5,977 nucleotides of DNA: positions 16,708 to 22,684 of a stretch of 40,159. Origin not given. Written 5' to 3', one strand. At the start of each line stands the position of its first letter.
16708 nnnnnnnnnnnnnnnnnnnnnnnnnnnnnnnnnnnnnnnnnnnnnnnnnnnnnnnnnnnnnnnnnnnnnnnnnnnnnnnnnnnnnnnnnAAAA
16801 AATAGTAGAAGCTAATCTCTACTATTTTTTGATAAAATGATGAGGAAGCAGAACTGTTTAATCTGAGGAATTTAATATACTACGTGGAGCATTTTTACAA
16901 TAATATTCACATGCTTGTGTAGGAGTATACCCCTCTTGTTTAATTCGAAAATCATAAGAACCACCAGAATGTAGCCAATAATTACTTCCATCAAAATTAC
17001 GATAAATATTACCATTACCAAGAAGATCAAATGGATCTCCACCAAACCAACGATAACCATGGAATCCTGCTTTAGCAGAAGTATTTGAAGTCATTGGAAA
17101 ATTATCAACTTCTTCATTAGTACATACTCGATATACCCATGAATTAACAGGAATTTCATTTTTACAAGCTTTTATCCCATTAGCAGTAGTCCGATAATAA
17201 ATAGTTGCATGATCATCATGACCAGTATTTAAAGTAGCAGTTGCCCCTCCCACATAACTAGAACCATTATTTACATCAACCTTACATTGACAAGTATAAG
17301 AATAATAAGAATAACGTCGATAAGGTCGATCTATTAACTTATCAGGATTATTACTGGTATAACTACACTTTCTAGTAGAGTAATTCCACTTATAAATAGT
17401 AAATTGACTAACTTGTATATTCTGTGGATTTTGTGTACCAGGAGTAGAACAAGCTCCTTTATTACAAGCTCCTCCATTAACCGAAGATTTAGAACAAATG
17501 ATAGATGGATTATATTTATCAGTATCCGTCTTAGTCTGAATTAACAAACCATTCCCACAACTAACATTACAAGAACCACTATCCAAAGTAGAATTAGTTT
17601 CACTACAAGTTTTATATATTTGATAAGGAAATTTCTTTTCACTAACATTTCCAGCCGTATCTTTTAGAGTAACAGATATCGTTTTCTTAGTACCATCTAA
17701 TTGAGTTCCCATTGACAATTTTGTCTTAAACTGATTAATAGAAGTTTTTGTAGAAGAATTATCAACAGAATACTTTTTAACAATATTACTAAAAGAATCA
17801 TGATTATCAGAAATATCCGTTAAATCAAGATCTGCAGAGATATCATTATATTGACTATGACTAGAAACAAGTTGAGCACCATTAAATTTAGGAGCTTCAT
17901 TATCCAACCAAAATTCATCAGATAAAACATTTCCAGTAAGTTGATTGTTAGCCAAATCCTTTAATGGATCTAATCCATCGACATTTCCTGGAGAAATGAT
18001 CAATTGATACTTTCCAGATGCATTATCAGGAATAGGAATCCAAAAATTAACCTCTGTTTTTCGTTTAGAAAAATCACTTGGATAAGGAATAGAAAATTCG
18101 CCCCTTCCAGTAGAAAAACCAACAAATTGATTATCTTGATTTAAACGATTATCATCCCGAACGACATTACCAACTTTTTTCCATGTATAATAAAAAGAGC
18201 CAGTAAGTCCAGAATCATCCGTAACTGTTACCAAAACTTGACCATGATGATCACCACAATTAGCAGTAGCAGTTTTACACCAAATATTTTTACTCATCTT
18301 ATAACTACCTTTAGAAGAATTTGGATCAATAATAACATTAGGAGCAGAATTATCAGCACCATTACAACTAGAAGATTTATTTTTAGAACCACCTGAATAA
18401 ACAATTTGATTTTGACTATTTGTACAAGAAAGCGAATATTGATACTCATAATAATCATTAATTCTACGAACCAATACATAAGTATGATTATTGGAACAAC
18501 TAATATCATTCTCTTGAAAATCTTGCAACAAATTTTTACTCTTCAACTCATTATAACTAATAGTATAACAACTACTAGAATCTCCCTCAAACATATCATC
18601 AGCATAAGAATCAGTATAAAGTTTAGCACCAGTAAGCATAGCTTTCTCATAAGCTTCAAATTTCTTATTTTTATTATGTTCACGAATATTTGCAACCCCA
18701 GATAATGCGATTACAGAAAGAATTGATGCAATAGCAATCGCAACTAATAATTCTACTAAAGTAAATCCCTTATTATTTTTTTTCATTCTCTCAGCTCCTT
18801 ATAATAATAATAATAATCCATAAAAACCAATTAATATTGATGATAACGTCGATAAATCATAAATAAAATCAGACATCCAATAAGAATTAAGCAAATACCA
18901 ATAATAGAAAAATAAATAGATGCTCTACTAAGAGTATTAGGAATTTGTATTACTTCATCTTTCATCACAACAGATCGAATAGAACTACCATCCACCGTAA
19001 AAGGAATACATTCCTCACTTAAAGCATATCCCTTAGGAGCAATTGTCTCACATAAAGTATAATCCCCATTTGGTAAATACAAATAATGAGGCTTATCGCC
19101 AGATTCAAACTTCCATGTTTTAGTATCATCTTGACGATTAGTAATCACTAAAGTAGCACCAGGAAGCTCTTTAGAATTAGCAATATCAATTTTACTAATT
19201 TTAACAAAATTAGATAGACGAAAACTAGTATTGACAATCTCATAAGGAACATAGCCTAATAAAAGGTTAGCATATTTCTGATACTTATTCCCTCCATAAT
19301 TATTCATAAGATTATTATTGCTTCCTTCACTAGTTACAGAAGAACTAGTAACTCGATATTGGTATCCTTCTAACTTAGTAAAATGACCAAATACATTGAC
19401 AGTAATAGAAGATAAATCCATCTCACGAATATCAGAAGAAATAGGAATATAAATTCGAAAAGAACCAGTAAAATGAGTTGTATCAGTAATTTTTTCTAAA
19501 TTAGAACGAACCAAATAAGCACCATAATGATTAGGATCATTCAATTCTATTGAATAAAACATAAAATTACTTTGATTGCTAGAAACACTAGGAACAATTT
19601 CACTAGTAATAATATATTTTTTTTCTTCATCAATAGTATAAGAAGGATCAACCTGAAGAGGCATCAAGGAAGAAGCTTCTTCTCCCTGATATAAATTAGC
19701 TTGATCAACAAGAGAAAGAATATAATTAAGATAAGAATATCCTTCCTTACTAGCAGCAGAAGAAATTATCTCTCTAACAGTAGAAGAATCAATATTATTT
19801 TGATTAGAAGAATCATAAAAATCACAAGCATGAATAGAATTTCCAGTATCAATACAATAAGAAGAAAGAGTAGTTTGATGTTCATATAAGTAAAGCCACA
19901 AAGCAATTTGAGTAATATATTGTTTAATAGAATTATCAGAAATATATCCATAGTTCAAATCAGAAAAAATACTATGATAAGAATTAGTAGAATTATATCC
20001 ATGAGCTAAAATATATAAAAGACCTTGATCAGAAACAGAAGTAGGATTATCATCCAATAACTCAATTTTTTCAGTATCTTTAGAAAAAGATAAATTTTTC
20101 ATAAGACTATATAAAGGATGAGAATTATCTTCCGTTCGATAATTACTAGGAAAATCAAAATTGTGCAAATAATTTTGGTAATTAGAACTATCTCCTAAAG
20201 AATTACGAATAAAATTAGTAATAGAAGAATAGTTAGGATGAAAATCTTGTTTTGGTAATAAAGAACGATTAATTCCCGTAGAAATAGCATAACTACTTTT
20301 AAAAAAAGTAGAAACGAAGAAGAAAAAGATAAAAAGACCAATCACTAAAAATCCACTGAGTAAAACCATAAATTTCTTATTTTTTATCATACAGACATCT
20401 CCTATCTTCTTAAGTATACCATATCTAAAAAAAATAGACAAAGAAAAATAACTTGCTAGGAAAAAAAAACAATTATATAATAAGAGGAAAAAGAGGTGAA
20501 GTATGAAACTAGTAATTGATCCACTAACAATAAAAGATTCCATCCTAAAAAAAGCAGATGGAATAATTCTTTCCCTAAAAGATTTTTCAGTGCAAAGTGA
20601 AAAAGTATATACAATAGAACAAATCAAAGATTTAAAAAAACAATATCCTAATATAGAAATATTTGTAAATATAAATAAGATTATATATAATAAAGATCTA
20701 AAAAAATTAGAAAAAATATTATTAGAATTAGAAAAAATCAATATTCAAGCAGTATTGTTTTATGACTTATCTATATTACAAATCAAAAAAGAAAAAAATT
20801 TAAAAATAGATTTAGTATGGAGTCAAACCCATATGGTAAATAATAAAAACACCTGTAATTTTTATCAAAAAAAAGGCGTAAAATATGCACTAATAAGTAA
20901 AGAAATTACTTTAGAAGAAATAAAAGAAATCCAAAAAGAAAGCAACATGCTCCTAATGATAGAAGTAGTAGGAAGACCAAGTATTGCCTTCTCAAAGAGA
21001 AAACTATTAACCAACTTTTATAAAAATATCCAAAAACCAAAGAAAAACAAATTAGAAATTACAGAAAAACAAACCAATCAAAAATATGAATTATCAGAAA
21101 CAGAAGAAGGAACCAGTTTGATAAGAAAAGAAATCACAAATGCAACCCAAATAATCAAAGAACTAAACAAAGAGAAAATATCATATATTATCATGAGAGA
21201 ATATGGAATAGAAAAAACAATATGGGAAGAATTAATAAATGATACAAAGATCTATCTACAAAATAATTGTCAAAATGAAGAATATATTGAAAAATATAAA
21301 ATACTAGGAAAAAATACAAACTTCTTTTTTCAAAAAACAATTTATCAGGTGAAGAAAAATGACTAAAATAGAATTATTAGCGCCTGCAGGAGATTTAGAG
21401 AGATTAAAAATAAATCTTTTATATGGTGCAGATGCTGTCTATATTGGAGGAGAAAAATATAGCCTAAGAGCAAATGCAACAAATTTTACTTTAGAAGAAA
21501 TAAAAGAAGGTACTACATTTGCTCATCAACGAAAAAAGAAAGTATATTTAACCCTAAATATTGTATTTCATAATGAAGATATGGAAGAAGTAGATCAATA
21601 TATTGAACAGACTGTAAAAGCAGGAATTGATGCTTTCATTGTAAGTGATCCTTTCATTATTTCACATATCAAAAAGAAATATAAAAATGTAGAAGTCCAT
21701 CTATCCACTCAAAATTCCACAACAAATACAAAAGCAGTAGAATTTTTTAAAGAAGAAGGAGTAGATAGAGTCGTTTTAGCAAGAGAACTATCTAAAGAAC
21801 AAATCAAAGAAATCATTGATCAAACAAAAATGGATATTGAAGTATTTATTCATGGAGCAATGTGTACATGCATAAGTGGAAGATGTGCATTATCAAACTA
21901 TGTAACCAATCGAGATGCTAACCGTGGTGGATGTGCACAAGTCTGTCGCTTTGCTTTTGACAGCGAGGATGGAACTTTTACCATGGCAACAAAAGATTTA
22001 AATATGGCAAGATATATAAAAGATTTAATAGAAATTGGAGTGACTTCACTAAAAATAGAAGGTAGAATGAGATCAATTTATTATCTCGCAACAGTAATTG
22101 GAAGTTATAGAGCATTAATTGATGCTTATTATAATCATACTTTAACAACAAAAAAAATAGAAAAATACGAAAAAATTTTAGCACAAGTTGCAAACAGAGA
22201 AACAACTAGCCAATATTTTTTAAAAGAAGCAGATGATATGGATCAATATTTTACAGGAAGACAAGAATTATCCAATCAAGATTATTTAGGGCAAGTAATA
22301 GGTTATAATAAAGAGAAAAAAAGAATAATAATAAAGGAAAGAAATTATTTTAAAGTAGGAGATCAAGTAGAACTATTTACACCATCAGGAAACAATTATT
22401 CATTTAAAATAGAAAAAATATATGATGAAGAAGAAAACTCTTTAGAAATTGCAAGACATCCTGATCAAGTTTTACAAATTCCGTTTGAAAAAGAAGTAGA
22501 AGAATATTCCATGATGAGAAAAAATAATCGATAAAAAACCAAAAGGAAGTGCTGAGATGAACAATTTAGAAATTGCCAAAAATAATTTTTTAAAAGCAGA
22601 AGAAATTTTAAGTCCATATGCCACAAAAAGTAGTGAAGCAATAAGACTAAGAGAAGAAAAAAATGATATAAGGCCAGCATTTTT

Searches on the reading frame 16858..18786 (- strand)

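Call 5: search_protein_families(library=pfam, proteins=[window:16858-18786:-], max_evalue=1)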
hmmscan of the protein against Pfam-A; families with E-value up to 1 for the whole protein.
window:16858-18786:- (642 aa): 3 families
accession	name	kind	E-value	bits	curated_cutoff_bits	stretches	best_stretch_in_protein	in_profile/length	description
PF07963.17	N_methyl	-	1.3e-09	37.7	21.2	1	2-28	1-27/27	Prokaryotic N-terminal methylation motif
PF19077.6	Big_13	-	0.043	14.7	27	0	351-388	60-98/102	Bacterial Ig-like domain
PF01241.23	PSI_PSAK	-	0.049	14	23.2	1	6-33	40-67/70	Photosystem I psaG / psaK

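Call 6: search_protein_families(library=ncbifam, proteins=[window:16858-18786:-], max_evalue=1)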
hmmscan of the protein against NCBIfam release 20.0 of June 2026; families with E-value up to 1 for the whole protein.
window:16858-18786:- (642 aa): 17 families
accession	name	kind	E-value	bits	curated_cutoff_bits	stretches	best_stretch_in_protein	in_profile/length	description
TIGR02532.1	IV_pilin_GFxxxE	domain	5.8e-08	32.3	16.3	1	6-28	2-24/24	prepilin-type N-terminal cleavage/methylation domain-containing protein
NF041013.1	T4P_ComGE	equivalog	1.8e-06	27.9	49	1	3-42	1-40/83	competence type IV pilus minor pilin ComGE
NF040999.1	pilin_ComGC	equivalog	4.2e-05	23.7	75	1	6-58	2-54/84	competence type IV pilus major pilin ComGC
NF007862.0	PRK10574.1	equivalog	0.00012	22.2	138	1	3-29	2-28/145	prepilin peptidase-dependent pilin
NF041775.1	typeIV_PilA_Myxo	equivalog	0.00014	21.9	400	1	4-57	9-62/214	type IV pilin protein PilA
NF007800.0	PRK10506.1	equivalog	0.00055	19.8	158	1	2-38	5-41/163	prepilin peptidase-dependent protein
NF007848.0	PRK10557.1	equivalog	0.0009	18.6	120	1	1-27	6-32/192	prepilin peptidase-dependent protein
TIGR01707.1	gspI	equivalog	0.003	18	44.35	1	7-37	1-31/101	type II secretion system minor pseudopilin GspI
NF041002.1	pilin_ComGF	equivalog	0.003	17.8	80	1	5-41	1-37/139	competence type IV pilus minor pilin ComGF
TIGR01711.1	gspJ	equivalog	0.0031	17.4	64.85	1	6-35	1-30/192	type II secretion system minor pseudopilin GspJ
TIGR02596.1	TIGR02596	subfamily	0.004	17.3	70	1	8-31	1-24/196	Verru_Chthon cassette protein D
NF040982.1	ComGD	equivalog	0.0063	16.9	70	1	5-45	1-42/139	competence type IV pilus minor pilin ComGD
TIGR01708.2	typeII_sec_gspH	equivalog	0.02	14.9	80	1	6-32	2-28/169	type II secretion system minor pseudopilin GspH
TIGR02599.1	TIGR02599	subfamily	0.022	14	256.5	1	7-33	1-27/361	Verru_Chthon cassette protein C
NF038304.1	EPS_HpsC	equivalog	0.024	14.2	200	1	2-28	17-43/318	hormogonium polysaccharide secretion pseudopilin HpsC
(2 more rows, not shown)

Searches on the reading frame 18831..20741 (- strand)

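Call 5: search_protein_families(library=pfam, proteins=[window:18831-20741:-], max_evalue=1)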
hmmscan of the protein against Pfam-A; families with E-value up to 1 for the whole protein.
window:18831-20741:- (636 aa): 3 families
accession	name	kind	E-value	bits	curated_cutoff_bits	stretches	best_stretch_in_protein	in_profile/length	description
PF17802.7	SpaA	-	2.1e-13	50.7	23.1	1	513-595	3-89/91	Prealbumin-like fold domain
PF08341.16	TED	-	0.0022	18.9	22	1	231-308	24-75/102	Thioester domain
PF15834.10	THEG4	-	0.4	11.1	27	1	608-632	4-28/201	Testis highly expressed protein 4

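Call 6: search_protein_families(library=ncbifam, proteins=[window:18831-20741:-], max_evalue=1)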
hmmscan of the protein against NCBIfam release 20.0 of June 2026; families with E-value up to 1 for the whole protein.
window:18831-20741:- (636 aa): 2 families
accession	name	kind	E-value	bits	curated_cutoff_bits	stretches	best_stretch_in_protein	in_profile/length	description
NF033396.0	pilus_ancill_1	equivalog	5e-06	25.2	600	1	522-602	277-357/737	pilus ancillary protein 1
NF033902.0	iso_D2_wall_anc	subfamily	0.011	14.6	95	1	557-625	453-535/540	SpaH/EbpB family LPXTG-anchored major pilin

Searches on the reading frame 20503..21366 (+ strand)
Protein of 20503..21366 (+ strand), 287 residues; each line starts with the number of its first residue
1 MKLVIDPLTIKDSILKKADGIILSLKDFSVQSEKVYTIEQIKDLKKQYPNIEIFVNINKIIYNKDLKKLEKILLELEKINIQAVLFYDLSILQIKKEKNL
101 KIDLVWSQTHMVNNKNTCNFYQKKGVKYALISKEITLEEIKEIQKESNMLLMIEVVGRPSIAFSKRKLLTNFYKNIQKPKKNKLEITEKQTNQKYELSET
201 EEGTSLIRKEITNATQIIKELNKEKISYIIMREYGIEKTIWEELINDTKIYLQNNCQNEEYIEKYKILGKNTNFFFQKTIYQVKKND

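Call 8: search_protein_families(library=pfam, proteins=[window:20503-21366:+], max_evalue=0.01)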
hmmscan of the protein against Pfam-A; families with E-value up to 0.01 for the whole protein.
window:20503-21366:+ (287 aa): 1 family
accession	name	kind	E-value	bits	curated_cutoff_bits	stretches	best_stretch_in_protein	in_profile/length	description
PF01136.24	Peptidase_U32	-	7.8e-22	78.1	22.4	1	66-227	1-170/233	Peptidase family U32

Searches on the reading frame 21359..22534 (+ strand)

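Call 8: search_protein_families(library=pfam, proteins=[window:21359-22534:+], max_evalue=0.01)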
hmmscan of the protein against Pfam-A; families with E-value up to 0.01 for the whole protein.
window:21359-22534:+ (391 aa): 4 families
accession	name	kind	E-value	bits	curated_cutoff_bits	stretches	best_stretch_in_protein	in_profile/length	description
PF01136.24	Peptidase_U32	-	6.9e-76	255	22.4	1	75-291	1-231/233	Peptidase family U32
PF16325.11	Peptidase_U32_C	-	1.1e-25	90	28.2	1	306-387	2-83/83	Peptidase family U32 C-terminal domain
PF04055.27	Radical_SAM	-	0.00012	22.7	29.5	0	100-161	65-127/166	Radical SAM superfamily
PF00961.24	LAGLIDADG_1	-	0.0048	18.2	23.1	1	209-273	35-98/102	LAGLIDADG endonuclease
